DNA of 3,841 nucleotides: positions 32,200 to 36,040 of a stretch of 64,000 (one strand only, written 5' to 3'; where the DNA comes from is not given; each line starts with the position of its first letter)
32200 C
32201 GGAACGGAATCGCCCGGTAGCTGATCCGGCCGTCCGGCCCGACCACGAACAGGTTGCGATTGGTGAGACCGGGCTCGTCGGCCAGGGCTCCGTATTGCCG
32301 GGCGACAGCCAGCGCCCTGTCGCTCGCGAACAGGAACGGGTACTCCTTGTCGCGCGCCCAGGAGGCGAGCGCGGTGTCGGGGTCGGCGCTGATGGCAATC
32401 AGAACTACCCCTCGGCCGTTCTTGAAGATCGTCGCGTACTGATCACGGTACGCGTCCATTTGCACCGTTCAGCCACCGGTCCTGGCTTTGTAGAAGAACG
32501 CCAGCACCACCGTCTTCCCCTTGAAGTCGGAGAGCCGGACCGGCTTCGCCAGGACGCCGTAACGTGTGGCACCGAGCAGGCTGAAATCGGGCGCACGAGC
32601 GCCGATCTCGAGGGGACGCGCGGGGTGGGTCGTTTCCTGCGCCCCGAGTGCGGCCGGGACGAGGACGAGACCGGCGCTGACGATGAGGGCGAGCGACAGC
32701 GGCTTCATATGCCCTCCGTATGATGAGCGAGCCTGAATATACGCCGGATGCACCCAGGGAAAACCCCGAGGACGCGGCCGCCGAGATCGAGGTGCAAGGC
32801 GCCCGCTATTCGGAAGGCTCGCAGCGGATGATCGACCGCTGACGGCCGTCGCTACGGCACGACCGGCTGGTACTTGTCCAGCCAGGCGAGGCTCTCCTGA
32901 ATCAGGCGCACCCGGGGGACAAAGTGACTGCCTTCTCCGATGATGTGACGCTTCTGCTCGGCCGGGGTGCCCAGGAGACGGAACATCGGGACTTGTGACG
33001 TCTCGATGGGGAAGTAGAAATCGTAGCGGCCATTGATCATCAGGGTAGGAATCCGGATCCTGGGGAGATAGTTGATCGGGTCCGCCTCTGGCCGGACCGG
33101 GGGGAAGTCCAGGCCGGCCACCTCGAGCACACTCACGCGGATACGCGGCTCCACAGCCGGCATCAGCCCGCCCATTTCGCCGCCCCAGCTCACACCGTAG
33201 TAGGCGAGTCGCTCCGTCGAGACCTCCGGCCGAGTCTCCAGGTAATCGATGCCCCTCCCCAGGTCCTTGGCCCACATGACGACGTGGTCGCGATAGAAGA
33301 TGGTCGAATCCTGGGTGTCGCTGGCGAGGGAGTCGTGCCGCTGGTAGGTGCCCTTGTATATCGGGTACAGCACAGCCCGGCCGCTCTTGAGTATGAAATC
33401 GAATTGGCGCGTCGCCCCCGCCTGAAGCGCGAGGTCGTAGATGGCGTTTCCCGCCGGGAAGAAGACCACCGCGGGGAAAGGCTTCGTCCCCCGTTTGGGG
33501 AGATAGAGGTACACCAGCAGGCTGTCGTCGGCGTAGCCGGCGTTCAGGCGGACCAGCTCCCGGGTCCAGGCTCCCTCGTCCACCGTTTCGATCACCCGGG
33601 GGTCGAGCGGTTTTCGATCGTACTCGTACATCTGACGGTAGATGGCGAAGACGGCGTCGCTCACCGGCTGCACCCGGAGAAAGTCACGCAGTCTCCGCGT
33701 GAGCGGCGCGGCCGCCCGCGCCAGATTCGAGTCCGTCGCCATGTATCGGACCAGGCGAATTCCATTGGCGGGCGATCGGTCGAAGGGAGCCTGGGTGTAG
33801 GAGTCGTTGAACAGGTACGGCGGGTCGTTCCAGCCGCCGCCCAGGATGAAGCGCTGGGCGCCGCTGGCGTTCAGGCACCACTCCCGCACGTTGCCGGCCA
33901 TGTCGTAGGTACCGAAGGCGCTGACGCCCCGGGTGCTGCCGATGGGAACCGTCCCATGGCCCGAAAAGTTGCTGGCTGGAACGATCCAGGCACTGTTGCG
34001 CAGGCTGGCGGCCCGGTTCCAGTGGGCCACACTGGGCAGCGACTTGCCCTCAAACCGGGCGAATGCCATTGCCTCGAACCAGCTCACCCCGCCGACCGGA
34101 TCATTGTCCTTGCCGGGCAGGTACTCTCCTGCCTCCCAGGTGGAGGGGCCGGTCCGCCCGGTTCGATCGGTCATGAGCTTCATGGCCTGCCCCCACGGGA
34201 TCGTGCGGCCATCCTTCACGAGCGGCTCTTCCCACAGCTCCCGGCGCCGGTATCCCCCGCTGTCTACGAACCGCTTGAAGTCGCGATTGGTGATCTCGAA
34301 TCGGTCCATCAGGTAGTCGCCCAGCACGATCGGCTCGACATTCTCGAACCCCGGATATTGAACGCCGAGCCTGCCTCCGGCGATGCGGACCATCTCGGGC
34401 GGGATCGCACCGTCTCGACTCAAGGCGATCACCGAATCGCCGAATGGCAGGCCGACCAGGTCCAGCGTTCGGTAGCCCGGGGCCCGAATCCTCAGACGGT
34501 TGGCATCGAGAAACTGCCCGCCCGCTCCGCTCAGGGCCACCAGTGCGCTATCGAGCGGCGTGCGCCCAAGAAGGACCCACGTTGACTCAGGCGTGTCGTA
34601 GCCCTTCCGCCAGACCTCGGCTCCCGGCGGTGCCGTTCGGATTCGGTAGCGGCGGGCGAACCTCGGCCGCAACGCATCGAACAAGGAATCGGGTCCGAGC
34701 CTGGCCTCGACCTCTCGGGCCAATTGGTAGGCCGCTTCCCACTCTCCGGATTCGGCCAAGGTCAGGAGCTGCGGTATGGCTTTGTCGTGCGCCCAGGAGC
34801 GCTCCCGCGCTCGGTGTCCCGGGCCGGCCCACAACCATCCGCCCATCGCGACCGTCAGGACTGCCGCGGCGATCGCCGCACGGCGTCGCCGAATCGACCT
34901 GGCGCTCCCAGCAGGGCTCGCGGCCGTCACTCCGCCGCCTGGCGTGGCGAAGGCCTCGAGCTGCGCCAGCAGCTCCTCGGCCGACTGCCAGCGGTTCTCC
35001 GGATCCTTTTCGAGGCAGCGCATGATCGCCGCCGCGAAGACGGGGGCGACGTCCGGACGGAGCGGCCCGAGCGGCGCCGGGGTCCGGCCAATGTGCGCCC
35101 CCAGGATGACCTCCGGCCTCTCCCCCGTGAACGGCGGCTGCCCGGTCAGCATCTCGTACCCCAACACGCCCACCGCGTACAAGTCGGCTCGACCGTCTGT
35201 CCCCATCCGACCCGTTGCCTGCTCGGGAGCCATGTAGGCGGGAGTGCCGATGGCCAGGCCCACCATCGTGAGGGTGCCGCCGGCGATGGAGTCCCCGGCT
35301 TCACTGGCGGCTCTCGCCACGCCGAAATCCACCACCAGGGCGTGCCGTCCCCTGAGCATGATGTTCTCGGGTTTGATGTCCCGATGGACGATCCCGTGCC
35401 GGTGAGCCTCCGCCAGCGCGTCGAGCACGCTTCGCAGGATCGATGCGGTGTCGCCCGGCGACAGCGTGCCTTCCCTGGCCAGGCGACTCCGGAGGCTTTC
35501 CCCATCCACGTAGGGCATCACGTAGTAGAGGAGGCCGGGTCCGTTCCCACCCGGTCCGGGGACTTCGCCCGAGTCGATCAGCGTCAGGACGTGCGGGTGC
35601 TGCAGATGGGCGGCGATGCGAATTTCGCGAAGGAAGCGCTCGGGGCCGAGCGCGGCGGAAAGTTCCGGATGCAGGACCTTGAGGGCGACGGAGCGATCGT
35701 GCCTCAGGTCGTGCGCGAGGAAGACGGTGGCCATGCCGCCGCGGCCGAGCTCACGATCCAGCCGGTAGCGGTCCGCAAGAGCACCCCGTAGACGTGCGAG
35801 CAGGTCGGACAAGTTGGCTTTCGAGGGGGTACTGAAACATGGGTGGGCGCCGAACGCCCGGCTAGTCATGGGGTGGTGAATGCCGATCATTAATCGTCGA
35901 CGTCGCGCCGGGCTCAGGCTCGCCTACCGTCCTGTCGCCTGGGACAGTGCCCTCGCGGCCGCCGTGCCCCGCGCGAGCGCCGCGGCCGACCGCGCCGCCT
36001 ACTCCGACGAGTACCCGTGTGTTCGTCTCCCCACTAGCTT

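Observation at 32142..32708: In-frame TGA at the catalytic Cys position of a secreted peroxiredoxin: candidate selenoprotein with a SECIS-like hairpin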

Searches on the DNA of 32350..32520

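Call 42: search_rna_families(source=window, start=32350, end=32520, threshold=evalue, max_evalue=10, show_alignments=3)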
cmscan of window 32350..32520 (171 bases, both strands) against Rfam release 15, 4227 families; matches with E-value up to 10: 1.
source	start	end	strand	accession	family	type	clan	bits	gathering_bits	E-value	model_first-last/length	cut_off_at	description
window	32403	32473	-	RF02682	HDV-F-prausnitzii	Gene; ribozyme;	-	15.6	44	0.78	1-74/74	no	HDV ribozyme from F. prausnitzii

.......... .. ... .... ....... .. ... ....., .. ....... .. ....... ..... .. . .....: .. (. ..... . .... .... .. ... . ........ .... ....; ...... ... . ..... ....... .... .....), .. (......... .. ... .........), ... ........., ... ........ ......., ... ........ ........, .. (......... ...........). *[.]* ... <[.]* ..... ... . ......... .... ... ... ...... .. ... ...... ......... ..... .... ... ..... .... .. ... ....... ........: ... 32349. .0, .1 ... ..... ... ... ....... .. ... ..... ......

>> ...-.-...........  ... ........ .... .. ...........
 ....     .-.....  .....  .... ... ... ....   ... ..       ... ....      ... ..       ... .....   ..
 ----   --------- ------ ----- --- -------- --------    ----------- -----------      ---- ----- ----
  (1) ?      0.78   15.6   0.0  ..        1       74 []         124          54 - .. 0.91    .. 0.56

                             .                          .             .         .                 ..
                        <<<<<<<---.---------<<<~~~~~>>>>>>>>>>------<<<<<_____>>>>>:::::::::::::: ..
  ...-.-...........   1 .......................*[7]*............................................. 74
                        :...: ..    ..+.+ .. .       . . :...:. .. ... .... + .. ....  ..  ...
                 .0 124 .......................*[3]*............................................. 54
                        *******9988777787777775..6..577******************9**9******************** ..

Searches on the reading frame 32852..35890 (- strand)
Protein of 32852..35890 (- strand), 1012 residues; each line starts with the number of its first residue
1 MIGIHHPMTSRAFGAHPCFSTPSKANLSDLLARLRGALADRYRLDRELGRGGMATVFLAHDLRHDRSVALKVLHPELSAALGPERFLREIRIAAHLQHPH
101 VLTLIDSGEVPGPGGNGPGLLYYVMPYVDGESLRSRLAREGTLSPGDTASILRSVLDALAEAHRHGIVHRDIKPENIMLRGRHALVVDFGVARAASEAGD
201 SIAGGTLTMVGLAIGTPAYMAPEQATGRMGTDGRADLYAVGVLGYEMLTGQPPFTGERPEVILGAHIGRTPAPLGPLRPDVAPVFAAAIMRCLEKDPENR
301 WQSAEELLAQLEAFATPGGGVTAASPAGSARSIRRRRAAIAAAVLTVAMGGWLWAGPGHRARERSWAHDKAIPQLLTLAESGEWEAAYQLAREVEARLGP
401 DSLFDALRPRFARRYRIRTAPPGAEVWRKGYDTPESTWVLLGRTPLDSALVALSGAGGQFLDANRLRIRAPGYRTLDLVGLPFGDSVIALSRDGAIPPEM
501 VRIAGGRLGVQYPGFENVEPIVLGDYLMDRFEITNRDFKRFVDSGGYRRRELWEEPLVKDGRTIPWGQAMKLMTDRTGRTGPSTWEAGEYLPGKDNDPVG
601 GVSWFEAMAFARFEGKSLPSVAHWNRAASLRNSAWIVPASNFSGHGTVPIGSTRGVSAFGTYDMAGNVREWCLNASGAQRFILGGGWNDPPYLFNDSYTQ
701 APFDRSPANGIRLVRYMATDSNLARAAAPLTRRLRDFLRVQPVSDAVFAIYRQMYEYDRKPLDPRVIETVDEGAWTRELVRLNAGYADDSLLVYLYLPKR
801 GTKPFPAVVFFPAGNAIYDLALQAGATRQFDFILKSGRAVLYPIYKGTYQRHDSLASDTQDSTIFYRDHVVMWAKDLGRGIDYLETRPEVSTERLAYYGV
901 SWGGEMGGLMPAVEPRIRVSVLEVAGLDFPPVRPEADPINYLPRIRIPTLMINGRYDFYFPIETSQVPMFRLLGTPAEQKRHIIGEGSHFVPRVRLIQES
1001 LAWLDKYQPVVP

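Call 45: find_encoding_contigs(protein=window:32852-35890:-, flank=1000, max_places=3)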
Protein window:32852-35890:- (1012 aa): no gene with exactly this product is on record in the collection.

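Call 58: search_protein_families(library=pfam, proteins=[window:32852-35890:-], max_evalue=0.001)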
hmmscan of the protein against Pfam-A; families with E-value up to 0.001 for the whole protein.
window:32852-35890:- (1012 aa): 4 families
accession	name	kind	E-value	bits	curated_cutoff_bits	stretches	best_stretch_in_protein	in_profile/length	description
PF00069.31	Pkinase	-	4.4e-45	154.6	31.7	1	42-308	1-258/263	Protein kinase domain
PF03781.23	FGE-sulfatase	-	5e-25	89.1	23.3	1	498-674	3-191/255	Sulfatase-modifying factor enzyme 1-like domain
PF07714.23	PK_Tyr_Ser-Thr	-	1.2e-22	80.9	23.1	1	44-302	3-250/258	Protein tyrosine and serine/threonine kinase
PF01636.29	APH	-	1.2e-05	25.7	23.2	0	60-165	17-110/239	Phosphotransferase enzyme family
